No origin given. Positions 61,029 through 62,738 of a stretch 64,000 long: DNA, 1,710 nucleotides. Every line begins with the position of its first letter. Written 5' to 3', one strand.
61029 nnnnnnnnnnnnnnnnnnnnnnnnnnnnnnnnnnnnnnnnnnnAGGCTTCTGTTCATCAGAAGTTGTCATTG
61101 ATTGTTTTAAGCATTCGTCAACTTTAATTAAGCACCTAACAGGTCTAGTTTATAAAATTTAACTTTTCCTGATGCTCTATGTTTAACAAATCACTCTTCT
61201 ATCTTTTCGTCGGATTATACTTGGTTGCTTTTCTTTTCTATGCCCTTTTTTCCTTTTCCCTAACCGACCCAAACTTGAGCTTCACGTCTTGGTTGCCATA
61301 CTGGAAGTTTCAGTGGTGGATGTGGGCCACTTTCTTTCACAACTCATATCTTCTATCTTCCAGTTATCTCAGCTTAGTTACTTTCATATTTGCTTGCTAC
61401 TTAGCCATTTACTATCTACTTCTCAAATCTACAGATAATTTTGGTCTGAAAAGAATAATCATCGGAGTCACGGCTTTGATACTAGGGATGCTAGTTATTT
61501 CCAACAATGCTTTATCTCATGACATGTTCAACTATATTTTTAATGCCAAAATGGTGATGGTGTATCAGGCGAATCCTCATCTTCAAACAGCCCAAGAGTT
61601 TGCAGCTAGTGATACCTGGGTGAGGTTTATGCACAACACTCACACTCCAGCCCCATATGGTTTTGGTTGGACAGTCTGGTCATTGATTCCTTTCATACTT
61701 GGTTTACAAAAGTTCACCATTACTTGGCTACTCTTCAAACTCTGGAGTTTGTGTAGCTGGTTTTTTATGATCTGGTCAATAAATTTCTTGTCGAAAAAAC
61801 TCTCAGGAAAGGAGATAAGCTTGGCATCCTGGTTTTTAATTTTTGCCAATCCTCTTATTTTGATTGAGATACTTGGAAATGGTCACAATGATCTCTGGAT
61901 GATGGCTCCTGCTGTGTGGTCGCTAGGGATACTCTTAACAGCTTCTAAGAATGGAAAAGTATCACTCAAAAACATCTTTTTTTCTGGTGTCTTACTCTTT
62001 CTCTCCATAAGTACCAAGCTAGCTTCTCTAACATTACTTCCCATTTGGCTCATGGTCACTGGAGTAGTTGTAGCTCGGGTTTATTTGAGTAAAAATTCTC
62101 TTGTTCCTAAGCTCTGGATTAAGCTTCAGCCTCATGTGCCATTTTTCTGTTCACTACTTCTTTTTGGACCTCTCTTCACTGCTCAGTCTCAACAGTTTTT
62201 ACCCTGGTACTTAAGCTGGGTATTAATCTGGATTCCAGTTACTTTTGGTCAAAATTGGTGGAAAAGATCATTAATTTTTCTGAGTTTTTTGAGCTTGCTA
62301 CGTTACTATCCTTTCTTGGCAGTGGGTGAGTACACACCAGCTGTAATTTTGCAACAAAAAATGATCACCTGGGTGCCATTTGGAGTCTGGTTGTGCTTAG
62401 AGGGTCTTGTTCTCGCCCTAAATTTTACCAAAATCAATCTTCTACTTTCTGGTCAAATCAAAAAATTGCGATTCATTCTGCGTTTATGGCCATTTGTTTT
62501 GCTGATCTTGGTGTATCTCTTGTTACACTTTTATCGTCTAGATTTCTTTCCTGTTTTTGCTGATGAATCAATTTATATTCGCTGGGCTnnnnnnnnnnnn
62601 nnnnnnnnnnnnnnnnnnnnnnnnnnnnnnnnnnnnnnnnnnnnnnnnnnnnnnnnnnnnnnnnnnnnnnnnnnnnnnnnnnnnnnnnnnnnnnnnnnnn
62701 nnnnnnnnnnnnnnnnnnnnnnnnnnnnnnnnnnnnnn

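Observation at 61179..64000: Single ORF of more than 940 aa that looks like two different GT-C modules fused in tandem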

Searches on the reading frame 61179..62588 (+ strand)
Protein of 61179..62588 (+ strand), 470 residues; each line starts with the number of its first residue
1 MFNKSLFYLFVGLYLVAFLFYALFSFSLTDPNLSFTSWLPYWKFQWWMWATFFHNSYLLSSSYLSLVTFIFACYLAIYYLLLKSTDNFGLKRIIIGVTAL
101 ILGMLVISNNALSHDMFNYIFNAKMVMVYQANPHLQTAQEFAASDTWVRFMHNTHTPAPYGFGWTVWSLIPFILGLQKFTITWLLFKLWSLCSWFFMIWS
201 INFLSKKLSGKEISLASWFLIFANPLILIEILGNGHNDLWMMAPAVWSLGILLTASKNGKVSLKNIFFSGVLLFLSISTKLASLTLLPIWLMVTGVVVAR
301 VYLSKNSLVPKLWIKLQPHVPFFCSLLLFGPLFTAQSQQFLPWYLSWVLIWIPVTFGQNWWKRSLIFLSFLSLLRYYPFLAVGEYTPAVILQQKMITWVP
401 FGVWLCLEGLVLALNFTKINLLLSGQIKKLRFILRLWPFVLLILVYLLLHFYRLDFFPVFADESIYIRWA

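Call 3: search_protein_families(library=pfam, proteins=[window:61179-62588:+], max_evalue=1)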
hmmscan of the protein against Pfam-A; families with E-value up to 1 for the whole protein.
window:61179-62588:+ (470 aa): 0 families

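Call 4: search_protein_families(library=ncbifam, proteins=[window:61179-62588:+], max_evalue=1)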
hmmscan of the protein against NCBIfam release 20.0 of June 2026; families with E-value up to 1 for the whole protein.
window:61179-62588:+ (470 aa): 1 family
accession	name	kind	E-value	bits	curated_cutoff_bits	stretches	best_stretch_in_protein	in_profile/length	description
NF052655.1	XchromeleprotEdmS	equivalog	0.79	9.6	100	1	431-449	2-20/54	extrachromosomal elements maintenance protein EdmS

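Call 12: find_homologous_proteins(query=window:61179-62498:+)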
Query window:61179-62498:+ (440 aa): 684 proteins with E <= 0.001 among 8000 candidates; the best 120 are listed.
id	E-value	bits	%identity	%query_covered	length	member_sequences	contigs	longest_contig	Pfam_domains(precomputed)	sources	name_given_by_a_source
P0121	3.0e-138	480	55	93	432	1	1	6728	PF26314.1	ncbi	-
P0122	3.8e-107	377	47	93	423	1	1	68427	PF26314.1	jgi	jgi:hypothetical protein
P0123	1.6e-98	349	47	88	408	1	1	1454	PF26314.1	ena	-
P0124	6.4e-98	347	46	92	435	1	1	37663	PF26314.1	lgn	-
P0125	7.9e-98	346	47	92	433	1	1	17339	PF26314.1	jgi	jgi:hypothetical protein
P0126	1.2e-97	346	49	86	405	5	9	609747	PF26314.1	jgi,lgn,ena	jgi:hypothetical protein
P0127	1.5e-97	345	49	91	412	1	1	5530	PF26314.1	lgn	-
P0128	1.8e-97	345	46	92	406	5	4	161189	PF26314.1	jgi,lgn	-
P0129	3.3e-97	344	43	92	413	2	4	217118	PF26314.1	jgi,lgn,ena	-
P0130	5.6e-97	344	48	89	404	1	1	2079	PF26314.1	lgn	-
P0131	5.8e-97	344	46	89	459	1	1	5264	PF26314.1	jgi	jgi:hypothetical protein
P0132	1.5e-96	342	48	92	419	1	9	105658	PF26314.1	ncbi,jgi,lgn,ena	jgi:hypothetical protein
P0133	1.9e-96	342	48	88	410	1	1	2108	PF26314.1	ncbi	-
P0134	2.8e-96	341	46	90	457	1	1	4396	PF26314.1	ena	-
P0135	3.5e-96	341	44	90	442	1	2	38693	PF26314.1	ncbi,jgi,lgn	jgi:hypothetical protein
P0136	5.0e-96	341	47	92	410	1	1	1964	PF26314.1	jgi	-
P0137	6.1e-96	340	49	89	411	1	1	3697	PF26314.1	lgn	-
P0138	9.2e-96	340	47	92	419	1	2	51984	PF26314.1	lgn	-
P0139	1.2e-95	339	44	93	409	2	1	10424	PF26314.1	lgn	-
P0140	2.3e-95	338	45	91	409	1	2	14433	PF26314.1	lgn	-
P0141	2.9e-95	338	45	88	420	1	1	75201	PF26314.1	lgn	-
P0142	3.5e-95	338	51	87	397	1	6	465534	PF26314.1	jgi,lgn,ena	jgi:hypothetical protein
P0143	8.9e-95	336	46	97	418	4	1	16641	PF26314.1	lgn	-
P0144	1.1e-94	336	43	88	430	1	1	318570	PF26314.1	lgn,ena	-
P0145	1.2e-94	336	44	88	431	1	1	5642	PF26314.1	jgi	jgi:hypothetical protein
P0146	1.8e-94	335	45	93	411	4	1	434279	PF26314.1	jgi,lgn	-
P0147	1.9e-94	335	49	90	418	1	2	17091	PF26314.1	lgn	-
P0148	2.6e-94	335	46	88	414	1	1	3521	PF26314.1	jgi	jgi:hypothetical protein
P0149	3.7e-94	334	47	90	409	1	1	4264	PF26314.1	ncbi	ncbi:hypothetical protein BH10PAT2_BH10PAT2_2220 [soil metagenome]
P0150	6.5e-94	334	45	91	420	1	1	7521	PF26314.1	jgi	jgi:hypothetical protein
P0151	7.3e-94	333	46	89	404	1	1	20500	PF26314.1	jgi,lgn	jgi:hypothetical protein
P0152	7.8e-94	333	43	94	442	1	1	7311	PF26314.1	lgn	-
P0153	1.9e-93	332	44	92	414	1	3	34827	PF26314.1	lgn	-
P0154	2.1e-93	332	45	90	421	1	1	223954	PF26314.1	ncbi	-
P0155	2.7e-93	331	46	91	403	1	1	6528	PF26314.1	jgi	-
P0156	7.7e-93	330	50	86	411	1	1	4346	PF26314.1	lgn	-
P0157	8.4e-93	330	48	89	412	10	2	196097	PF26314.1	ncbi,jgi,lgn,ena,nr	ncbi:MAG: hypothetical protein AUK08_01445 [Candidatus Pacebacteria bacterium CG2_30_36_39]|nr:MAG: 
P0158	1.0e-92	330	46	89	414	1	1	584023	PF26314.1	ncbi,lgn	-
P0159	1.1e-92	330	48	89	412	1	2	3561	PF26314.1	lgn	-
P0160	2.4e-92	328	43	91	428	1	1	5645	PF26314.1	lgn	-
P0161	2.4e-92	328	45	92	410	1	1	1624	PF26314.1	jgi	jgi:hypothetical protein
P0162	2.9e-92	328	47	89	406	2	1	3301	PF26314.1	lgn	-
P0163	3.0e-92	328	47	90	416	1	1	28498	PF26314.1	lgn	-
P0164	3.5e-92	328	45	90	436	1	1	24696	PF26314.1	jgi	jgi:hypothetical protein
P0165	3.8e-92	328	45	92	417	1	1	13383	PF26314.1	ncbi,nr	ncbi:MAG: hypothetical protein GF390_00505 [Candidatus Pacebacteria bacterium]|nr:hypothetical prote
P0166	7.3e-92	327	46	95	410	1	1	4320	PF26314.1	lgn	-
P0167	1.1e-91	326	46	92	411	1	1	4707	PF26314.1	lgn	-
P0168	1.3e-91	326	46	89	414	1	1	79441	PF26314.1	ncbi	-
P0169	1.4e-91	326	46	88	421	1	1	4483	PF26314.1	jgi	jgi:hypothetical protein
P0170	2.1e-91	325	44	88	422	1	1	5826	PF26314.1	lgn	-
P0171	4.4e-91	324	47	91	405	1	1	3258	PF26314.1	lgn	-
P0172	4.5e-91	324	47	89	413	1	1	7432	PF26314.1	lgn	-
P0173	1.1e-90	323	42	88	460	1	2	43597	PF26314.1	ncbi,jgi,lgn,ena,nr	ncbi:MAG: hypothetical protein COU69_04710 [Candidatus Pacebacteria bacterium CG10_big_fil_rev_8_21_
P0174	1.1e-90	323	48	88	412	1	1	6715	PF26314.1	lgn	-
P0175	2.2e-90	322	47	91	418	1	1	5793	PF26314.1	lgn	-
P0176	2.4e-90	322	49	88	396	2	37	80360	PF26314.1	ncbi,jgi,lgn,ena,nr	ncbi:MAG: hypothetical protein HN846_04565 [Candidatus Pacebacteria bacterium]|jgi:hypothetical prot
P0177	2.5e-90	322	44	93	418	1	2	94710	PF26314.1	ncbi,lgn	-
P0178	6.5e-90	320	44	91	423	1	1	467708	PF26314.1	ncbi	-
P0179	6.6e-90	320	45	90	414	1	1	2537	PF26314.1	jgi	-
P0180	6.9e-90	320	44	86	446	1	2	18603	PF26314.1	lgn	-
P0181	7.4e-90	320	48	90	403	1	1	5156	PF26314.1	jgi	jgi:hypothetical protein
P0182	7.5e-90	320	42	92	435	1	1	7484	PF26314.1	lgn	-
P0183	8.0e-90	320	45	86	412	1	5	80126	PF26314.1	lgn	-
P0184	8.3e-90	320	47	84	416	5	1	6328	PF26314.1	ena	-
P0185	8.3e-90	320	46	86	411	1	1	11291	PF26314.1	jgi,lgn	jgi:hypothetical protein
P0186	9.0e-90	320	47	89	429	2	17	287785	PF26314.1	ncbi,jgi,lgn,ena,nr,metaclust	ncbi:MAG: hypothetical protein A2383_01860 [Candidatus Pacebacteria bacterium RIFOXYB1_FULL_39_46]|n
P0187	1.1e-89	320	45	89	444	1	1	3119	PF26314.1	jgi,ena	-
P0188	1.6e-89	319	46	88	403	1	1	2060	PF26314.1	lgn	-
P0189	1.8e-89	319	43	87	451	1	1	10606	PF26314.1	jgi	jgi:hypothetical protein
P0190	1.9e-89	319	44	88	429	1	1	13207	PF26314.1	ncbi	ncbi:MAG: hypothetical protein ABII10_02780 [Candidatus Paceibacterota bacterium]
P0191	2.0e-89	319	45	91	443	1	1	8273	PF26314.1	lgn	-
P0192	2.0e-89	319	45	92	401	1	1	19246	PF26314.1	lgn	-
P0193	2.1e-89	319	46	92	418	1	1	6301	PF26314.1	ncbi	-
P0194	3.0e-89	318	43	86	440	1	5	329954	PF26314.1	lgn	-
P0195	3.5e-89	318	42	90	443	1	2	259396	PF26314.1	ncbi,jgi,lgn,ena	jgi:hypothetical protein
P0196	3.7e-89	318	43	93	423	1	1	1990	PF26314.1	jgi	jgi:hypothetical protein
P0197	4.1e-89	318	45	88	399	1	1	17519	PF26314.1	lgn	-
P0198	4.1e-89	318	46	88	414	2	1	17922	PF26314.1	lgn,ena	-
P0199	4.8e-89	317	44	88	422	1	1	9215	PF26314.1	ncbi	-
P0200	5.6e-89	317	46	90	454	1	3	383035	PF26314.1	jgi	jgi:hypothetical protein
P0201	7.7e-89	317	42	90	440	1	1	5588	PF26314.1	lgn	-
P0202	9.3e-89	317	44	89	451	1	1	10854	PF26314.1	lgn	-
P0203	9.7e-89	316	44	91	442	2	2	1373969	PF26314.1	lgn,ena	-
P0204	1.1e-88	316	45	90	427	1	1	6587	PF26314.1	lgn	-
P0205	1.1e-88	316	48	88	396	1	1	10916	PF26314.1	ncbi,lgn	-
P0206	1.2e-88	316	44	89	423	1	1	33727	PF26314.1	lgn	-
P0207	1.5e-88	316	49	87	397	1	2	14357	PF26314.1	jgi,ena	-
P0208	1.7e-88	316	47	89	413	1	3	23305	PF26314.1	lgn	-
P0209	2.0e-88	315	48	90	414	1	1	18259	PF26314.1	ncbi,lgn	ncbi:MAG TPA: hypothetical protein VF209_00320 [Patescibacteria group bacterium]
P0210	2.3e-88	315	48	87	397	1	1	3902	PF26314.1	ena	-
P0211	2.4e-88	315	43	92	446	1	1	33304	PF26314.1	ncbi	-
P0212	2.5e-88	315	48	87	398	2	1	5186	PF26314.1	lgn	-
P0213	4.8e-88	314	46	89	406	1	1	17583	PF26314.1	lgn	-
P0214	5.0e-88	314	44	88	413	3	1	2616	PF26314.1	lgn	-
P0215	7.0e-88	314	46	89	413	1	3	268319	PF26314.1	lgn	-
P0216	7.1e-88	314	46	91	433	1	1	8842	PF26314.1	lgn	-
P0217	7.1e-88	314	45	89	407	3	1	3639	PF26314.1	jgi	-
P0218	7.2e-88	314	49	88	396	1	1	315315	PF26314.1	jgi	jgi:hypothetical protein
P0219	7.8e-88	314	44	88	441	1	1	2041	PF26314.1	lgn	-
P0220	9.5e-88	313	45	90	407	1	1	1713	PF26314.1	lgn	-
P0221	9.7e-88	313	44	94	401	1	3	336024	PF26314.1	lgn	-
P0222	1.0e-87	313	47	87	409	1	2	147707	PF26314.1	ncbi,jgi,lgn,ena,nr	ncbi:hypothetical protein KJ707_03780 [Patescibacteria group bacterium]|nr:hypothetical protein [Pat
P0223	1.0e-87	313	42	91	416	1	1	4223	PF26314.1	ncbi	-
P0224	1.1e-87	313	43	95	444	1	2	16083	PF26314.1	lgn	-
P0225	1.3e-87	313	45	88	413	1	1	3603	PF26314.1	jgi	-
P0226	2.0e-87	312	45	90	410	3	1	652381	PF26314.1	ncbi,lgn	ncbi:MAG: hypothetical protein ACOZAK_02425 [Patescibacteria group bacterium]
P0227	2.1e-87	312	45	86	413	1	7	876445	PF26314.1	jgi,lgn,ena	-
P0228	2.3e-87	312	42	89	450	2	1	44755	PF26314.1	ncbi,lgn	ncbi:MAG: hypothetical protein PVJ09_04775 [Candidatus Woesebacteria bacterium]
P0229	2.6e-87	312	43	94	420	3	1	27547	PF26314.1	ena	-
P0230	2.7e-87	312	44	95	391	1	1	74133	PF26314.1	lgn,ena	-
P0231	2.8e-87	312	47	88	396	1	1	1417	PF26314.1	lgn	-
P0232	3.5e-87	311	44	88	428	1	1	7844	PF26314.1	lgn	-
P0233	4.1e-87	311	45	88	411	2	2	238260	PF26314.1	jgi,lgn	-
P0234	4.5e-87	311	42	90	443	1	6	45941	PF26314.1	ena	-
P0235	4.7e-87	311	46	86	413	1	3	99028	PF26314.1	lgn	-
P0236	5.0e-87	311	45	93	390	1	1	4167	PF26314.1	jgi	jgi:hypothetical protein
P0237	5.2e-87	311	48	87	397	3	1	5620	PF26314.1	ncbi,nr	ncbi:hypothetical protein KJ628_01565 [Patescibacteria group bacterium]|nr:hypothetical protein [Pat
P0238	7.8e-87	310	43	89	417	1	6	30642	PF26314.1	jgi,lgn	jgi:hypothetical protein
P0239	1.2e-86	310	43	91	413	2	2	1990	PF26314.1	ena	-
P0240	1.3e-86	310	44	90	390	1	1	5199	PF26314.1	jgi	jgi:hypothetical protein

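Call 15: find_encoding_contigs(protein=P0121, flank=6000, max_places=3)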
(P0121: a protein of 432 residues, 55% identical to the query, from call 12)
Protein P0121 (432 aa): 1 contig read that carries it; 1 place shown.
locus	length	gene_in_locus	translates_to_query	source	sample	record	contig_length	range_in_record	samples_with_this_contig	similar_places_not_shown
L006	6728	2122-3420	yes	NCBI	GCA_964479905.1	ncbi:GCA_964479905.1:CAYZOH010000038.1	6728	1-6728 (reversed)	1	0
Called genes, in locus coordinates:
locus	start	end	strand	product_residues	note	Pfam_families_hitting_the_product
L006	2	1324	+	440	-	?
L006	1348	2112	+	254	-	PF13641:Glyco_tranf_2_3 (weak), PF00535:Glycos_transf_2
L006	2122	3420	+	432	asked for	PF26314:MptA_B_family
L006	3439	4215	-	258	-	-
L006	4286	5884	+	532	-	PF02366:PMT, PF13231:PMT_2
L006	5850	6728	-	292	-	?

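Call 21: search_solved_structures(query=A1, max_evalue=10, show_alignments=2)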
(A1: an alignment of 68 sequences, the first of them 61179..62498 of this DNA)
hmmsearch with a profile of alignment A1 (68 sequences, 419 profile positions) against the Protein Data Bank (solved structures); distinct sequences matched with E-value up to 10: 0.

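Call 25: find_related_loci(query=A1, collection=genome_contigs, flank=6000)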
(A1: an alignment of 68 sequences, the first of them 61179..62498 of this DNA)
Query A1 (440 aa) in genome_contigs; peptide patterns used: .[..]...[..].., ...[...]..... (x = any residue, [..] = any of these).
239 stretches matched a pattern; 148 encode a relative of the query (tblastn E <= 1e-3); the best 80 are kept; 80 distinct loci.
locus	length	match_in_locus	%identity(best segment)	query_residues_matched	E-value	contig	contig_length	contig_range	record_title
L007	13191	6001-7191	46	3-408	4e-94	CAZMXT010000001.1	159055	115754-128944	MAG TPA_asm: uncultured Pseudomonadales bacterium isolate SRP128246_co1_515 genome assembly, contig: NODE_25_length_1590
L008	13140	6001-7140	48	9-399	7e-94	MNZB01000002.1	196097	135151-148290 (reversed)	MAG: Candidatus Pacebacteria bacterium CG2_30_36_39 cg2_3.0_scaffold_6_c, whole genome shotgun sequence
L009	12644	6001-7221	44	11-405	1e-93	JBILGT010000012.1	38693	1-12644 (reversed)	MAG: Limisphaerales bacterium isolate ME2016-09-28_3300042471_group7_bin68 Rohwer_bin1526_scaffold_355_c1, whole genome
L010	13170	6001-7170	47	19-408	7e-93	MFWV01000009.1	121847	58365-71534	MAG: Candidatus Pacebacteria bacterium RIFOXYA1_FULL_38_18 rifoxya1_full_scaffold_40, whole genome shotgun sequence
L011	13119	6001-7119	47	10-397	4e-93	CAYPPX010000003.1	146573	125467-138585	MAG TPA_asm: uncultured Pseudomonadales bacterium isolate SRP093185_co1_36 genome assembly, contig: NODE_15_length_14657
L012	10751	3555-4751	45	22-405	3e-92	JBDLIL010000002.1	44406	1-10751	MAG: Patescibacteria group bacterium isolate MAG029 MAG029_2, whole genome shotgun sequence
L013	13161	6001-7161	46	14-405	4e-91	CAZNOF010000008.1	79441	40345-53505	MAG TPA_asm: uncultured Pseudomonadales bacterium isolate SRP170004_co1_5 genome assembly, contig: NODE_349_length_79441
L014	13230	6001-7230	44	9-408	9e-91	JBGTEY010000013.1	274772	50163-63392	MAG: Patescibacteria group bacterium isolate JTS-RE179 k141_3005249, whole genome shotgun sequence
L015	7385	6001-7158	44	9-395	1e-90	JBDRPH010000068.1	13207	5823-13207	MAG: Candidatus Paceibacterota bacterium isolate MEGAHIT-group-2.107 k141_1196623, whole genome shotgun sequence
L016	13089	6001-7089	49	14-401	3e-90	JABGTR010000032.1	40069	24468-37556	MAG: Candidatus Paceibacterota bacterium isolate SI034_bin135 k141_996483, whole genome shotgun sequence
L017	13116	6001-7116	49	21-399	4e-90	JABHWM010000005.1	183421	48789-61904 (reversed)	MAG: Candidatus Paceibacterota bacterium isolate SI047_bin131 k141_258894, whole genome shotgun sequence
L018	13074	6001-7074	46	14-400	1e-89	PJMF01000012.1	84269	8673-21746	MAG: Candidatus Paceibacterota bacterium isolate Amazon_FNV_2010_13_2_2 contig_75_21632640_length_84269_multi_5_in_2_out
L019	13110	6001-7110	45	21-399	1e-89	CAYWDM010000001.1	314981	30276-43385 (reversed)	MAG TPA_asm: uncultured Pseudomonadales bacterium isolate SRP272421_co4_48 genome assembly, contig: NODE_4_length_314981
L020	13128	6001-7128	45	19-408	2e-89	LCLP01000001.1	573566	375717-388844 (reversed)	MAG: Candidatus Pacebacteria bacterium GW2011_GWA1_46_10 UX28_C0001, whole genome shotgun sequence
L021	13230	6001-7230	43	9-406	2e-89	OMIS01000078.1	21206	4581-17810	bacterium isolate AM_0466 genome assembly, contig: AM_0466_78, whole genome shotgun sequence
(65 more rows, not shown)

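Call 28: predict_structure(alignment_id=A1)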
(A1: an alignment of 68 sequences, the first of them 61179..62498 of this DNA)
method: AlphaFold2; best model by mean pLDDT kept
length: 440 residues; sequences in the alignment: 68
mean_pLDDT: 90.7   pTM: 0.89
mean pLDDT of the five models: 90.7, 90.0, 89.7, 89.4, 89.3
residues with pLDDT >= 90: 331; 70-90: 85; 50-70: 17; < 50: 7
segments of 3 or more residues with pLDDT < 50: 434-440
pLDDT, mean of each block of 10 residues (from residue 1): 95 98 91 83 93 95 98 98 89 93 87 76 95 93 84 75 93 94 93 96 95 95 96 91 97 92 95 96 96 93 90 93 96 84 90 95 97 96 94 95 97 88 62 46
secondary structure, 60 per line:
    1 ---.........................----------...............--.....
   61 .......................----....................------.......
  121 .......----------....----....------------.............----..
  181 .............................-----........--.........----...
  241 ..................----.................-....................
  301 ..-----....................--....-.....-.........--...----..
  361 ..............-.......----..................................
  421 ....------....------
elements in order: H4-28 H39-53 H56-83 H88-107 H114-127 H138-141 H146-149 H162-174 H179-209 H215-222 H225-233 H238-258 H263-279 H281-302 H308-327 H330-333 H335-339 H341-349 H359-374 H376-382 H387-424 H431-434
